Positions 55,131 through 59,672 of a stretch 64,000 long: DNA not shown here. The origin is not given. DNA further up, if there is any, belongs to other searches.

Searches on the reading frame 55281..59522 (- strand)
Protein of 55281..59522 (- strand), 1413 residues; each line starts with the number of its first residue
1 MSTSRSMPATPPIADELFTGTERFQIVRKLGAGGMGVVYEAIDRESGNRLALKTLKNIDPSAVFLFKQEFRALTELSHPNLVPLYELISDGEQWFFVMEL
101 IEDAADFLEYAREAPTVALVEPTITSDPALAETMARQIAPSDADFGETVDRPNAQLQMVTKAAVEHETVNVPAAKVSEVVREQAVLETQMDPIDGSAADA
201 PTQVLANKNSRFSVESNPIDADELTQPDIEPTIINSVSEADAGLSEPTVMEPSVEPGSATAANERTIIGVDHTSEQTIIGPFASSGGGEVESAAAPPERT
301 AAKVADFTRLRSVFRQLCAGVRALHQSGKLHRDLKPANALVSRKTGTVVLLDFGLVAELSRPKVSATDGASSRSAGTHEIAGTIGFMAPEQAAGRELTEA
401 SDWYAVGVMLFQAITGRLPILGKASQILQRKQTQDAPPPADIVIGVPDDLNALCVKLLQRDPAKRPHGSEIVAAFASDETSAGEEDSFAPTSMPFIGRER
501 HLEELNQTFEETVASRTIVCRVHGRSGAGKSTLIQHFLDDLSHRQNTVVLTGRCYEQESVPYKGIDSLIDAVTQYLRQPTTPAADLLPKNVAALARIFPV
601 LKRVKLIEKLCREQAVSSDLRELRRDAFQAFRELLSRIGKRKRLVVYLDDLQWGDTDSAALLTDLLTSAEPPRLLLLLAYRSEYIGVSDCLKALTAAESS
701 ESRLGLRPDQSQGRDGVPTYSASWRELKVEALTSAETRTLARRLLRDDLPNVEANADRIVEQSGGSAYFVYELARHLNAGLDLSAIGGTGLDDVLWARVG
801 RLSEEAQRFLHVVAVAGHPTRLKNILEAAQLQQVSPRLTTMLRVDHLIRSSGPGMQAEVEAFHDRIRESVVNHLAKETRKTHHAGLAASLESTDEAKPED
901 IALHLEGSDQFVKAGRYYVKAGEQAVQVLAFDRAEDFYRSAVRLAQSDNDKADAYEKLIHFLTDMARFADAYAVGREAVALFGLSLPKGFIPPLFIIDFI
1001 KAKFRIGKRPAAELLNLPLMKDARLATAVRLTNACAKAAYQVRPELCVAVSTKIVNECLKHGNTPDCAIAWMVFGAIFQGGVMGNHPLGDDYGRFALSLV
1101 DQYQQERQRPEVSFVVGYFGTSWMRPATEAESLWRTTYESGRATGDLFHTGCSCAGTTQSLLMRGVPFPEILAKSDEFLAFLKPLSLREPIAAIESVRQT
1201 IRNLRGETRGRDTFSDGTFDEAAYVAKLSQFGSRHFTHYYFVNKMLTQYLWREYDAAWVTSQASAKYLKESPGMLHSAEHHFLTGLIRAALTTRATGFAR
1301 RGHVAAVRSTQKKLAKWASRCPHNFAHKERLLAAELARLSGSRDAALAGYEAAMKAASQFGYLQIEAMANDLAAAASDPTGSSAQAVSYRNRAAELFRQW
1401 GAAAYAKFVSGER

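Call 38: search_protein_families(library=pfam, proteins=[window:55281-59522:-], max_evalue=0.01)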
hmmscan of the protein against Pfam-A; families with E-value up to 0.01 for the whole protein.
window:55281-59522:- (1413 aa): 14 families
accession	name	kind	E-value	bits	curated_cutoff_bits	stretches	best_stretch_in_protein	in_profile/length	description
PF00069.31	Pkinase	-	9.6e-40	137.1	31.7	2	308-472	98-258/263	Protein kinase domain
PF07714.23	PK_Tyr_Ser-Thr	-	2e-24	86.7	23.1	2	306-473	100-256/258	Protein tyrosine and serine/threonine kinase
PF13191.12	AAA_16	-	3e-24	86.8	32.6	1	494-676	1-166/167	AAA ATPase domain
PF01637.24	ATPase_2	-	2.2e-06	28.1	33.2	1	495-658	1-127/225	ATPase domain predominantly from Archaea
PF13401.12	AAA_22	-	9.1e-05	23.2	27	1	522-666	10-105/130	AAA domain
PF20703.3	nSTAND1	-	0.0008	19.6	27.1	1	495-694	16-173/379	Novel STAND NTPase 1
PF05621.17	TniB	-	0.0013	18.7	22.4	1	499-546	17-64/189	Bacterial TniB protein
PF00005.33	ABC_tran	-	0.0024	18.9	25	1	521-560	15-52/137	ABC transporter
PF03109.22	ABC1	-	0.0026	17.4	22.9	1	319-361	178-219/244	ABC1 atypical kinase-like domain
PF05729.18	NACHT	-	0.0027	18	26.7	0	520-682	3-130/167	NACHT domain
PF25199.1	nSTAND_NTPase5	-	0.0046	17.2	34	0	502-547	25-72/145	Novel STAND NTPase 5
PF24883.2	NPHP3_N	-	0.0048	17.5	24.8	0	509-551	12-56/164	Nephrocystin 3, N-terminal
PF01443.25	Viral_helicase1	-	0.0065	16.7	21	0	522-553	3-35/228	Viral superfamily 1 RNA helicase core domain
PF01636.29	APH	-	0.0077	16.5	23.2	0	301-355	140-196/239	Phosphotransferase enzyme family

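Call 48: search_protein_families(library=padloc, proteins=[window:55281-59522:-], max_evalue=0.01)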
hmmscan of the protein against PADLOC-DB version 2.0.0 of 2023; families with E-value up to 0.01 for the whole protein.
window:55281-59522:- (1413 aa): 33 families (the best 25 are shown)
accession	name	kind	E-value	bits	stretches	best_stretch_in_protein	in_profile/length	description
PDLC04138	mad6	-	2.9e-57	193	2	309-548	154-383/659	mads_6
PDLC04042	PD-T4-6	-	1e-49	167.8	2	312-473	113-266/292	-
PDLC04053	PD-T4-6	-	1.2e-48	164.2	2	312-500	114-293/311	-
PDLC04047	PD-T4-6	-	7.4e-42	141.6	2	313-466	116-259/327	-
PDLC04061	PD-T4-6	-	8e-40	135.8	2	314-465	126-269/510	-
PDLC04054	PD-T4-6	-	2.5e-39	133.7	2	312-475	115-270/347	-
PDLC04041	PD-T4-6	-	4.3e-38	129.7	2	313-485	134-300/443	-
PDLC04060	PD-T4-6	-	2.1e-37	127.2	2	313-465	113-255/486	-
PDLC01088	C3a189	-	3.5e-37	126.4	2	313-479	101-262/840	kinase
PDLC04039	PD-T4-6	-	1.5e-35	121.1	2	313-478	119-274/458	-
PDLC04057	PD-T4-6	-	4.9e-34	116.1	2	312-468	112-259/443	-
PDLC04048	PD-T4-6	-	9.4e-33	112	2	314-468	117-261/354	-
PDLC04043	PD-T4-6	-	1.5e-30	104.6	2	314-475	121-273/452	-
PDLC03920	MkoA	-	1.5e-27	94.3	2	311-554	126-360/1112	-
PDLC04050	PD-T4-6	-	3.7e-27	93.4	2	313-469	168-316/480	-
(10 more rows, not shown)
